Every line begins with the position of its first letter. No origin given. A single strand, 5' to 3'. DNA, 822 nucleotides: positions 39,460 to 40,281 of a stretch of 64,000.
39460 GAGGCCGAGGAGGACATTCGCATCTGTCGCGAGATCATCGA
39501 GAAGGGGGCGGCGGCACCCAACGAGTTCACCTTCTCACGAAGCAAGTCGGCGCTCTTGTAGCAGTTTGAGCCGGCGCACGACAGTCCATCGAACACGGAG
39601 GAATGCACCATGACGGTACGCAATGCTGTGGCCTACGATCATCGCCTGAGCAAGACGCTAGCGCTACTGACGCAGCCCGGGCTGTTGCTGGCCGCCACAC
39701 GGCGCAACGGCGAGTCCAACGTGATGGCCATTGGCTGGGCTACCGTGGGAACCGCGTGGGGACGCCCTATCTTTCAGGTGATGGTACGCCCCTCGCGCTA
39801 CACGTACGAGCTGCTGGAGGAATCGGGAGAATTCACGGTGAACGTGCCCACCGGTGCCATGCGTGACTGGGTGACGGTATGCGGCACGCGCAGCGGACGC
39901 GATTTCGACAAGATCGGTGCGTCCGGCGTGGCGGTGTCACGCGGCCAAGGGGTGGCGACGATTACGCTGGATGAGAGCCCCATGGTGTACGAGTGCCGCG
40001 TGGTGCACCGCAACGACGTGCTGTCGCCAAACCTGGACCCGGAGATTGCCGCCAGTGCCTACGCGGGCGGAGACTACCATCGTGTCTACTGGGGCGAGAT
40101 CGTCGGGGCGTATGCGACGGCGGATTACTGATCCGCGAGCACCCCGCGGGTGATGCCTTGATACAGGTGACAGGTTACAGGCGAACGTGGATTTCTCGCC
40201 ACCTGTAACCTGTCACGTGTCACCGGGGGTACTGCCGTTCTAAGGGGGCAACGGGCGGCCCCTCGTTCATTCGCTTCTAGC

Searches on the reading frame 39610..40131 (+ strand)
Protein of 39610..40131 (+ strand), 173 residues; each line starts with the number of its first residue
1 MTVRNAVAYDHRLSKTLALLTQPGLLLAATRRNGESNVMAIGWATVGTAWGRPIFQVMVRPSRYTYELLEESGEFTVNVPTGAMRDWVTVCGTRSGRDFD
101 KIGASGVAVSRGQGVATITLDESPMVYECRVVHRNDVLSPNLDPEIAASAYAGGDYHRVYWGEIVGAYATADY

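Call 61: find_encoding_contigs(protein=window:39610-40131:+, flank=10000, max_places=1)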
Protein window:39610-40131:+ (173 aa): 24 contigs read that carry it; 1 place shown.
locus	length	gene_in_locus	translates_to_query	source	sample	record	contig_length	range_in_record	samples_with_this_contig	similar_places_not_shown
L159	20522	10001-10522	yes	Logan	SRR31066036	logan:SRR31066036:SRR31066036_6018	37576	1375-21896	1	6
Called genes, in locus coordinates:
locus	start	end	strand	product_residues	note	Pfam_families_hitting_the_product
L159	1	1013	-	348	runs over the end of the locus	PF01510:Amidase_2 (weak)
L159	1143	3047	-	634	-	PF00009:GTP_EFTU, PF01926:MMR_HSR1 (weak), PF03144:GTP_EFTU_D2, PF25461:Beta-barrel_SelB, PF09106:WHD_2nd_SelB, PF09107:WHD_3rd_SelB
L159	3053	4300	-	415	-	-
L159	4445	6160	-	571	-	PF00515:TPR_1 (faint), PF07719:TPR_2 (faint), PF13174:TPR_6 (faint), PF13414:TPR_11 (faint), PF13428:TPR_14 (faint), PF13432:TPR_16 (faint), PF14559:TPR_19 (faint), PF03734:YkuD, +1 more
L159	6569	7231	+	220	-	PF01177:Asp_Glu_race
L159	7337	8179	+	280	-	PF01972:SDH_protease, PF25145:NfeD1b_N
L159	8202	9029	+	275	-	PF05096:Glu_cyclase_2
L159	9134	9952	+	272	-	-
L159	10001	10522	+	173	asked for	PF01613:Flavin_Reduct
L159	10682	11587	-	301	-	PF03446:NAD_binding_2, PF03807:F420_oxidored, PF14833:NAD_binding_11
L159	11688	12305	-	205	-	-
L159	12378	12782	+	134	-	PF04232:SpoVS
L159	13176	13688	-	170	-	PF00881:Nitroreductase, PF14512:TM1586_NiRdase (weak)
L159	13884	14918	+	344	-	-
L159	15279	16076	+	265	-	PF00753:Lactamase_B, PF23023:Anti-Pycsar_Apyc1, PF12706:Lactamase_B_2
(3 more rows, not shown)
